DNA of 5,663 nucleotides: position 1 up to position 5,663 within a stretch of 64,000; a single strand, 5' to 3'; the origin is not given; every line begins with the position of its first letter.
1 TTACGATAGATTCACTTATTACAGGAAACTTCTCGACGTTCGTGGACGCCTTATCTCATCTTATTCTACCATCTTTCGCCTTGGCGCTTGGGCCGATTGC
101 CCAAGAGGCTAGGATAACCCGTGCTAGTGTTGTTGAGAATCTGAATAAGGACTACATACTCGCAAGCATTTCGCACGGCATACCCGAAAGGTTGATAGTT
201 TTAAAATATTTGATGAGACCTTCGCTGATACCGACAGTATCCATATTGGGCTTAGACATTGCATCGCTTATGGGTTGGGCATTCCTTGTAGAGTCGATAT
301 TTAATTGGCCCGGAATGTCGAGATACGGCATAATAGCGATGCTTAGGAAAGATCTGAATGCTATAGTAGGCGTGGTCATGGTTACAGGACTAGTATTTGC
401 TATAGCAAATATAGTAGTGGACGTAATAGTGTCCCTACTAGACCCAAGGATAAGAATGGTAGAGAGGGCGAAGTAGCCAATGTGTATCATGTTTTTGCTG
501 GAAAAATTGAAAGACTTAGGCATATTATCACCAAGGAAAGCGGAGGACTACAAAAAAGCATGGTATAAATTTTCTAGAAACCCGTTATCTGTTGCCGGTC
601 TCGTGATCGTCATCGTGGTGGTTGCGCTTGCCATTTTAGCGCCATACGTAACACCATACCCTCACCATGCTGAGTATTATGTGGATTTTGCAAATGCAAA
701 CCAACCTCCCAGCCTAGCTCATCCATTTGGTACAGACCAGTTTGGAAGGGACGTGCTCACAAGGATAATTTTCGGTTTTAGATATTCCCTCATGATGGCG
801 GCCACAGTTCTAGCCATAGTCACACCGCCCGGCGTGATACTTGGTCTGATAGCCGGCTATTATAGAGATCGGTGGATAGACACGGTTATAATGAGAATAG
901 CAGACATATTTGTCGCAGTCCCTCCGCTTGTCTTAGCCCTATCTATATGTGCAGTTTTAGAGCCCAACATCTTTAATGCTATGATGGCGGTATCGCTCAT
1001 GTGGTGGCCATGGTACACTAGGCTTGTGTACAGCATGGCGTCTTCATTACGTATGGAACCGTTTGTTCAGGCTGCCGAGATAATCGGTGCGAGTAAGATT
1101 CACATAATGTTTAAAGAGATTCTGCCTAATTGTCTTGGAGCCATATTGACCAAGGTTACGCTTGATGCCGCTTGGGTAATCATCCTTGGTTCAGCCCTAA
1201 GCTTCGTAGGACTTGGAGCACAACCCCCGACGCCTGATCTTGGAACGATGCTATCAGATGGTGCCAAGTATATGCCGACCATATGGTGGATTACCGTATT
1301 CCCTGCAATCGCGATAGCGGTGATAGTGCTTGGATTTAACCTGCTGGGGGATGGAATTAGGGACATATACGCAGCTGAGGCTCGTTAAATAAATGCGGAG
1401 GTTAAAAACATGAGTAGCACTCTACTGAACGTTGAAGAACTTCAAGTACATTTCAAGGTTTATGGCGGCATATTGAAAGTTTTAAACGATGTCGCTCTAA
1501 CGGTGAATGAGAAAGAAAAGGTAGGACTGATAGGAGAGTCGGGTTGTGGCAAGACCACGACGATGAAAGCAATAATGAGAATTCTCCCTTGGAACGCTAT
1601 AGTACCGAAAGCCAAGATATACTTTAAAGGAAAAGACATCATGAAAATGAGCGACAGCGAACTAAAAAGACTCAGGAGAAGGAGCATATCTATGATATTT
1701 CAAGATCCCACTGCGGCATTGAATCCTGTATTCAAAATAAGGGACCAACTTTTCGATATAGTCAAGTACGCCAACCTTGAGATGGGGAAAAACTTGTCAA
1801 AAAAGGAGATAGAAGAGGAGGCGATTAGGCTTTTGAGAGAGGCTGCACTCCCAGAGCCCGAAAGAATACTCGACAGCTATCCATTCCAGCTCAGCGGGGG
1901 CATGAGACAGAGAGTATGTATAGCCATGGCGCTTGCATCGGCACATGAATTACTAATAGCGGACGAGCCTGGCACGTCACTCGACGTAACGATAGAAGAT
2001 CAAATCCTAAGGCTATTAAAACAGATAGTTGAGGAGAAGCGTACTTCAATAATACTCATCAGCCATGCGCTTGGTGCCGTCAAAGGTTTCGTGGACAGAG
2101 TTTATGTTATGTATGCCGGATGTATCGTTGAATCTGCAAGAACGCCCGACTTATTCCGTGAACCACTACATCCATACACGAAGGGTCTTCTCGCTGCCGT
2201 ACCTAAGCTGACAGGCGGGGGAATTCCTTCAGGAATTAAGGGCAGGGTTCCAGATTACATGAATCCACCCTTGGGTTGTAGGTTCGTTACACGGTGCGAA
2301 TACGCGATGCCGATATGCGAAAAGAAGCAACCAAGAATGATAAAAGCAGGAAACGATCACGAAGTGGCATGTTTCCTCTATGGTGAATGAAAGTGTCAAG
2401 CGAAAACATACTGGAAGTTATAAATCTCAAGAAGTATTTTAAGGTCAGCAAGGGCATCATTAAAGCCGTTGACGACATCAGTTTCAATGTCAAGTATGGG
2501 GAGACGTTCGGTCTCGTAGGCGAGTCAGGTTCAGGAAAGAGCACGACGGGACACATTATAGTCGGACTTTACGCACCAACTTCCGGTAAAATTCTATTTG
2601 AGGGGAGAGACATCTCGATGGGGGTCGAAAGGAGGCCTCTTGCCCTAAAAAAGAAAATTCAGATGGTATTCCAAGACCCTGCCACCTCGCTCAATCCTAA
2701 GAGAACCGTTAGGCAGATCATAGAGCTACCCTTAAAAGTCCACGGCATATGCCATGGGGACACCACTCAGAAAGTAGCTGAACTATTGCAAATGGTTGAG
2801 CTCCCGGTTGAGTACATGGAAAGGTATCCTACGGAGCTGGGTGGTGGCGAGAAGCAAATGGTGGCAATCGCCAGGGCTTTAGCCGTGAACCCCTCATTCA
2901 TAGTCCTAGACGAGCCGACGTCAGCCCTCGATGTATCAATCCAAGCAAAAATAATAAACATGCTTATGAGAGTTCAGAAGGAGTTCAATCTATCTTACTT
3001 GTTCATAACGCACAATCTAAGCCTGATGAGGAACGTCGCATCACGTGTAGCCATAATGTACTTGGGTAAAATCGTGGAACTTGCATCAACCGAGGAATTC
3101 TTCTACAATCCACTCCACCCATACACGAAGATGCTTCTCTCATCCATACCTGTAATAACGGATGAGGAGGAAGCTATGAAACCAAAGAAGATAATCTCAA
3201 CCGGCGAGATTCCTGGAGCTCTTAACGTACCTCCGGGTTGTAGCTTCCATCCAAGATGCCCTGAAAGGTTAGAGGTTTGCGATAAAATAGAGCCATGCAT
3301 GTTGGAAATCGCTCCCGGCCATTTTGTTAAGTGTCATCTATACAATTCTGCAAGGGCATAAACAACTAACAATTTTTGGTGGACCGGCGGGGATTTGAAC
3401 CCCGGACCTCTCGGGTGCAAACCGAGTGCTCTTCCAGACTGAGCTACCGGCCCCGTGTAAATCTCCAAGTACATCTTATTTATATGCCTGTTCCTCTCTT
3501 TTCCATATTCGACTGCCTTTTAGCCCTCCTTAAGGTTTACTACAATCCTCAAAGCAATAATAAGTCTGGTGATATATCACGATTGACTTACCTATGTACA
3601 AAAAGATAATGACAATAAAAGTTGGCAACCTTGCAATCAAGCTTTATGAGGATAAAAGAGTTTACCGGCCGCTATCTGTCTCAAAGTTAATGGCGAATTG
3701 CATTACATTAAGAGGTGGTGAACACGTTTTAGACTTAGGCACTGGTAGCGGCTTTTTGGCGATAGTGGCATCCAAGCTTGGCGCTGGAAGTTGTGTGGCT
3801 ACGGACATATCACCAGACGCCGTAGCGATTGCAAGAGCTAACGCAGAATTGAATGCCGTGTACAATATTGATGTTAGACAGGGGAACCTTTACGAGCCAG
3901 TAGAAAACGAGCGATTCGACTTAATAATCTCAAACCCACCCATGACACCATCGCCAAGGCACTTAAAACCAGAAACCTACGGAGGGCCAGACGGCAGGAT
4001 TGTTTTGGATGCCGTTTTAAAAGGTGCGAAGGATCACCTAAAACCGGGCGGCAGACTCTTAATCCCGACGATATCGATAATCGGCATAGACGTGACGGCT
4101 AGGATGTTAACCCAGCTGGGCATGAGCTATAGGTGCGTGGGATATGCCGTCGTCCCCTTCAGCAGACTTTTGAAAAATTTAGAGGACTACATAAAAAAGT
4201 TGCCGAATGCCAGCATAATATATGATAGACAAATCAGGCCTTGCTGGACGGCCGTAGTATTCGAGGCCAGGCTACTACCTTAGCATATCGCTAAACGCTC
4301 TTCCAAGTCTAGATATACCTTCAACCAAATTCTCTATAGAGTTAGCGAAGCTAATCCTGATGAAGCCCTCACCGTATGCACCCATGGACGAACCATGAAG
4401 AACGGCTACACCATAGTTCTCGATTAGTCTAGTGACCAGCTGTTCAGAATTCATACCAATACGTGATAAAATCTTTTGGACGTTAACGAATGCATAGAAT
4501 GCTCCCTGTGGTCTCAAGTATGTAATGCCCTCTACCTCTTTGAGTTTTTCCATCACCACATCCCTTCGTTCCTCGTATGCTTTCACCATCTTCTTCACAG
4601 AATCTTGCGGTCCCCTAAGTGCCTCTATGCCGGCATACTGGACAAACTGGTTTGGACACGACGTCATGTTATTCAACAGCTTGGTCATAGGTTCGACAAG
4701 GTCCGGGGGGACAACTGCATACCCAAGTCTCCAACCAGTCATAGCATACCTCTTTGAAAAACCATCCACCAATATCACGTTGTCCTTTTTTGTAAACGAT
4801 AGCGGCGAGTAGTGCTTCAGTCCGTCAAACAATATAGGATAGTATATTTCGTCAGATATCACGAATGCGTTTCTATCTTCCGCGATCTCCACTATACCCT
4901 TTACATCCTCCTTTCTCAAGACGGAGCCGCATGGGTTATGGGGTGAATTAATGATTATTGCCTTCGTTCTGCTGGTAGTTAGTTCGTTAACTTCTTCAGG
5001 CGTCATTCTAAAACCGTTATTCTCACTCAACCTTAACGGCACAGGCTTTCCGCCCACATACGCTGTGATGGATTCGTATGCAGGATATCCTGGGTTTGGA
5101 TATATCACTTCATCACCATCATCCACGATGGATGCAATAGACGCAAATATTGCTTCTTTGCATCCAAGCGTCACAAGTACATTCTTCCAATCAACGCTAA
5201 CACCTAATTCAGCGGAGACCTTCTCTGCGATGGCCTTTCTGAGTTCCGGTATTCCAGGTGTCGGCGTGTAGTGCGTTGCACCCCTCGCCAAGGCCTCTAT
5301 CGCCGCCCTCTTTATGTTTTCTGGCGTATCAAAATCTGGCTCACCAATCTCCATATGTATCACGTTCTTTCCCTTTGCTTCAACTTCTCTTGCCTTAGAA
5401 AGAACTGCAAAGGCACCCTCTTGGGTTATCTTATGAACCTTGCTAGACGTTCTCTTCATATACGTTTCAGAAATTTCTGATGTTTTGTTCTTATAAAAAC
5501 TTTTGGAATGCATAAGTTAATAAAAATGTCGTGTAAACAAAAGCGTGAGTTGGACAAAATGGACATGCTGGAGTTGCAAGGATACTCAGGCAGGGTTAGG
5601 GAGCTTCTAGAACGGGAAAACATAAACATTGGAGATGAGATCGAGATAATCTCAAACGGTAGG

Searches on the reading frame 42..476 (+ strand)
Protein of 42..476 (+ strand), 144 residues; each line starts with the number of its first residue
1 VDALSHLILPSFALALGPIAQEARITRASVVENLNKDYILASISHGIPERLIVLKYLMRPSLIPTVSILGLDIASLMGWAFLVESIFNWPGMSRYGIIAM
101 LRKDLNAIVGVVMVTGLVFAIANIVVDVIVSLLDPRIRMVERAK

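Call 9: search_protein_families(library=pfam, proteins=[window:42-476:+], max_evalue=0.001)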
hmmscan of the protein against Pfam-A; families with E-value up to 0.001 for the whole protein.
window:42-476:+ (144 aa): 1 family
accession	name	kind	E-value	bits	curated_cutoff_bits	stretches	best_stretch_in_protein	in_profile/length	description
PF00528.27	BPD_transp_1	-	1.5e-24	87.2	26.4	1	2-138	47-183/184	Binding-protein-dependent transport system inner membrane component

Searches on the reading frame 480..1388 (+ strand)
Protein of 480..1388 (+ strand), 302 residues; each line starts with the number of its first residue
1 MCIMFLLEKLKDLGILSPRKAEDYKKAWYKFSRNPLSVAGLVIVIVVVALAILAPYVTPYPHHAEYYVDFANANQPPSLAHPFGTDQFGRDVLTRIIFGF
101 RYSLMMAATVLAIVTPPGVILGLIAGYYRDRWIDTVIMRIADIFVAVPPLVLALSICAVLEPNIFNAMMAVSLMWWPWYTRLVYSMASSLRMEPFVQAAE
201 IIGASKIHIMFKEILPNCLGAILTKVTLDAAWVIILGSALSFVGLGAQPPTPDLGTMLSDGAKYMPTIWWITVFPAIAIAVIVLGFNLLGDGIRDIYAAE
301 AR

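Call 9: search_protein_families(library=pfam, proteins=[window:480-1388:+], max_evalue=0.001)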
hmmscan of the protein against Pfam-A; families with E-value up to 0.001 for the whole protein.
window:480-1388:+ (302 aa): 2 families
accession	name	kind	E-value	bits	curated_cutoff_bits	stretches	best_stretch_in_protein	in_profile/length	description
PF00528.27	BPD_transp_1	-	1.4e-30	106.8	26.4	1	118-298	1-179/184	Binding-protein-dependent transport system inner membrane component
PF12911.12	OppC_N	-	1.8e-14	53.8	23.9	1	25-77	4-53/53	N-terminal TM domain of oligopeptide transport permease C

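Call 92: find_encoding_contigs(protein=window:480-1388:+, flank=10000, max_places=1)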
Protein window:480-1388:+ (302 aa): 4 contigs read that carry it; 1 place shown.
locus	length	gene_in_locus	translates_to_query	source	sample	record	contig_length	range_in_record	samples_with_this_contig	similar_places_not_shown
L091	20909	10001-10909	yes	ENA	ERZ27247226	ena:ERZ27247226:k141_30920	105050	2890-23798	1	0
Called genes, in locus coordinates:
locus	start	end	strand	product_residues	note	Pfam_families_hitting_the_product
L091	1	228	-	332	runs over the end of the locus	PF01297:ZnuA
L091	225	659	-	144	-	PF01325:Fe_dep_repress, PF02742:Fe_dep_repr_C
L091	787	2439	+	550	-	PF01656:CbiA (weak), PF06418:CTP_synth_N, PF00117:GATase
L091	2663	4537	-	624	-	PF00324:AA_permease, PF13520:AA_permease_2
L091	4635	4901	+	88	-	PF22482:AsnC_trans_reg_3 (weak), PF01037:AsnC_trans_reg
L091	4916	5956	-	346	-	PF26233:NicX, PF02073:Peptidase_M29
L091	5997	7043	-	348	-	PF26233:NicX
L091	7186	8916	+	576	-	-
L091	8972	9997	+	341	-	PF19300:BPD_transp_1_N, PF00528:BPD_transp_1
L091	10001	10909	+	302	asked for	PF12911:OppC_N, PF00528:BPD_transp_1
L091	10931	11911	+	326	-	PF00005:ABC_tran, PF08303:tRNA_lig_kinase (weak), PF13304:AAA_21 (faint), PF08352:oligo_HPY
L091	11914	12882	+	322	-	PF00005:ABC_tran, PF02463:SMC_N (weak), PF13304:AAA_21 (faint), PF08352:oligo_HPY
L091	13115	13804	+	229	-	PF01135:PCMT (weak), PF01728:FtsJ (weak), PF05175:MTS, PF06325:PrmA, PF13489:Methyltransf_23, PF13847:Methyltransf_31, PF08241:Methyltransf_11, PF13649:Methyltransf_25, +2 more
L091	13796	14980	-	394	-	PF00155:Aminotran_1_2, PF01041:DegT_DnrJ_EryC1 (weak), PF01053:Cys_Met_Meta_PP (weak)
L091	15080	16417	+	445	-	PF18195:GatD_N, PF00710:Asparaginase, PF17763:Asparaginase_C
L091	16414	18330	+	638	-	PF02934:GatB_N, PF02938:GAD, PF02637:GatB_Yqey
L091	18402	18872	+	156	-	-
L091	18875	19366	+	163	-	-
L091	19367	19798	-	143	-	-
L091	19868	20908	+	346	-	PF09376:NurA (weak)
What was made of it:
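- Checked: The nurA start is probably ATG 10347 (346 aa, as called in L091, call 92) or ATG 10338, not GTG 10317.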

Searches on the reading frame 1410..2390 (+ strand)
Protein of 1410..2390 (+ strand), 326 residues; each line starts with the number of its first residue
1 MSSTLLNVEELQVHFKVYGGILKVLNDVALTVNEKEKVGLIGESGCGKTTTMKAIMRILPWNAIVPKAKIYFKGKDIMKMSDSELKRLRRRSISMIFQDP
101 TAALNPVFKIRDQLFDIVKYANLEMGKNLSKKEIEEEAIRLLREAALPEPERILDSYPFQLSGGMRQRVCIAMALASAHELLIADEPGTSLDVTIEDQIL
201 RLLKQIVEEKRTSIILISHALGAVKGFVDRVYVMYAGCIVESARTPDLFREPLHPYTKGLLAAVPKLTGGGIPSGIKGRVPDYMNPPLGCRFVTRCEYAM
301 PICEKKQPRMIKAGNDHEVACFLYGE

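Call 9: search_protein_families(library=pfam, proteins=[window:1410-2390:+], max_evalue=0.001)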
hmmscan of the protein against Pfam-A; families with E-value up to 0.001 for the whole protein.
window:1410-2390:+ (326 aa): 6 families
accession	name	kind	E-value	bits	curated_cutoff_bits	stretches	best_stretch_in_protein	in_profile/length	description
PF00005.33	ABC_tran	-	1.1e-27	97.8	25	1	25-187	1-135/137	ABC transporter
PF08352.17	oligo_HPY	-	3.2e-18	66.3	27.1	1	240-303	1-65/65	Oligopeptide/dipeptide transporter, C-terminal region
PF13304.12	AAA_21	-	9.6e-08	32.9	27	1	157-219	234-298/304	AAA domain, putative AbiEii toxin, Type IV TA system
PF08303.17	tRNA_lig_kinase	-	3e-06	27.9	22.7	1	44-120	8-79/168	tRNA ligase kinase domain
PF02463.25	SMC_N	-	0.00016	21.6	40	1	35-232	24-209/220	RecF/RecN/SMC N terminal domain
PF13401.12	AAA_22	-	0.00019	22.2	27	0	40-217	10-121/130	AAA domain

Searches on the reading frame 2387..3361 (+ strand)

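Call 9: search_protein_families(library=pfam, proteins=[window:2387-3361:+], max_evalue=0.001)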
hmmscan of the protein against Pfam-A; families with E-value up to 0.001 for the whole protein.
window:2387-3361:+ (324 aa): 4 families
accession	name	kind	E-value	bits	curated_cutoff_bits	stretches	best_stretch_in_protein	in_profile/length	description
PF00005.33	ABC_tran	-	3.7e-33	115.5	25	1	29-179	2-137/137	ABC transporter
PF08352.17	oligo_HPY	-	3.2e-17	63.1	27.1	1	230-298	1-65/65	Oligopeptide/dipeptide transporter, C-terminal region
PF02463.25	SMC_N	-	3.5e-07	30.3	40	1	42-223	28-211/220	RecF/RecN/SMC N terminal domain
PF13304.12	AAA_21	-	6.8e-07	30.1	27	1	147-214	234-303/304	AAA domain, putative AbiEii toxin, Type IV TA system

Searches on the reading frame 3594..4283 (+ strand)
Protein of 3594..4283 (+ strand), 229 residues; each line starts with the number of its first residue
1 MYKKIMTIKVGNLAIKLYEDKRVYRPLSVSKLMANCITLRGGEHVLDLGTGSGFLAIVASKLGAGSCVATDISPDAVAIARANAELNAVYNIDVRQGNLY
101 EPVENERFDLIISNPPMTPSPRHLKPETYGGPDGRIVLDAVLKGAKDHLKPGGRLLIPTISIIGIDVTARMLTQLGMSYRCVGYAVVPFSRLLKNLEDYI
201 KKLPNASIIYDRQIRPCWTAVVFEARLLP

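Call 9: search_protein_families(library=pfam, proteins=[window:3594-4283:+], max_evalue=0.001)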
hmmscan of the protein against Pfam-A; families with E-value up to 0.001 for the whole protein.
window:3594-4283:+ (229 aa): 13 families
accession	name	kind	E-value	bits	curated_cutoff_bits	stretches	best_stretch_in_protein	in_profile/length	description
PF05175.20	MTS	-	1.1e-20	74.4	23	1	30-157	20-138/170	Methyltransferase small domain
PF06325.19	PrmA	-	7.7e-18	65.4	22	1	39-114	159-233/296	Ribosomal protein L11 methyltransferase (PrmA)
PF13847.12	Methyltransf_31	-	5.9e-16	58.9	27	1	40-161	2-113/145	Methyltransferase domain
PF13649.12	Methyltransf_25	-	8.1e-14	52.5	27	1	45-114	1-71/97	Methyltransferase domain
PF08241.18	Methyltransf_11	-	9e-12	45.9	21.2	1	46-114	1-67/95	Methyltransferase domain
PF13489.12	Methyltransf_23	-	4.1e-09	36.8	27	1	39-160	20-119/164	Methyltransferase domain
PF08242.18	Methyltransf_12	-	1.3e-08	35.8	30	1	46-114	1-72/98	Methyltransferase domain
PF01135.25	PCMT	-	4.8e-07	30.2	20.3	1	31-99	63-133/210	Protein-L-isoaspartate(D-aspartate) O-methyltransferase (PCMT)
PF01728.25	FtsJ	-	6e-06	26.7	24.1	1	39-191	19-168/181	FtsJ-like methyltransferase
PF02384.22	N6_Mtase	-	1.6e-05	24.9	20.4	1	22-117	27-135/311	N-6 DNA Methylase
PF01209.24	Ubie_methyltran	-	4.3e-05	23.4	20.1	0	33-111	39-120/233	ubiE/COQ5 methyltransferase family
PF03602.21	Cons_hypoth95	-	4.4e-05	23.7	24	1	41-117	41-123/182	Conserved hypothetical protein 95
PF02475.24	TRM5-TYW2_MTfase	-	0.00012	22.6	28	1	40-111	35-108/164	TRM5/TYW2 methyltransferase domain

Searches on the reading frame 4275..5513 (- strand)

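Call 9: search_protein_families(library=pfam, proteins=[window:4275-5513:-], max_evalue=0.001)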
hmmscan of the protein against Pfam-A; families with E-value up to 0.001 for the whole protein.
window:4275-5513:- (412 aa): 4 families
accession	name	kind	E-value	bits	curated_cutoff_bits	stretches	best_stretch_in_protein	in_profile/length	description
PF00155.27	Aminotran_1_2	-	1.5e-74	251.8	19.7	1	50-399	2-357/361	Aminotransferase class I and II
PF01041.23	DegT_DnrJ_EryC1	-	1.8e-07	31.2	19.8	1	111-221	41-145/360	DegT/DnrJ/EryC1/StrS aminotransferase family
PF01053.26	Cys_Met_Meta_PP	-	1.5e-05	24.1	27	1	119-234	77-187/381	Cys/Met metabolism PLP-dependent enzyme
PF04864.19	Alliinase_C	-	0.00055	19.4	22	1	132-272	95-212/363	Allinase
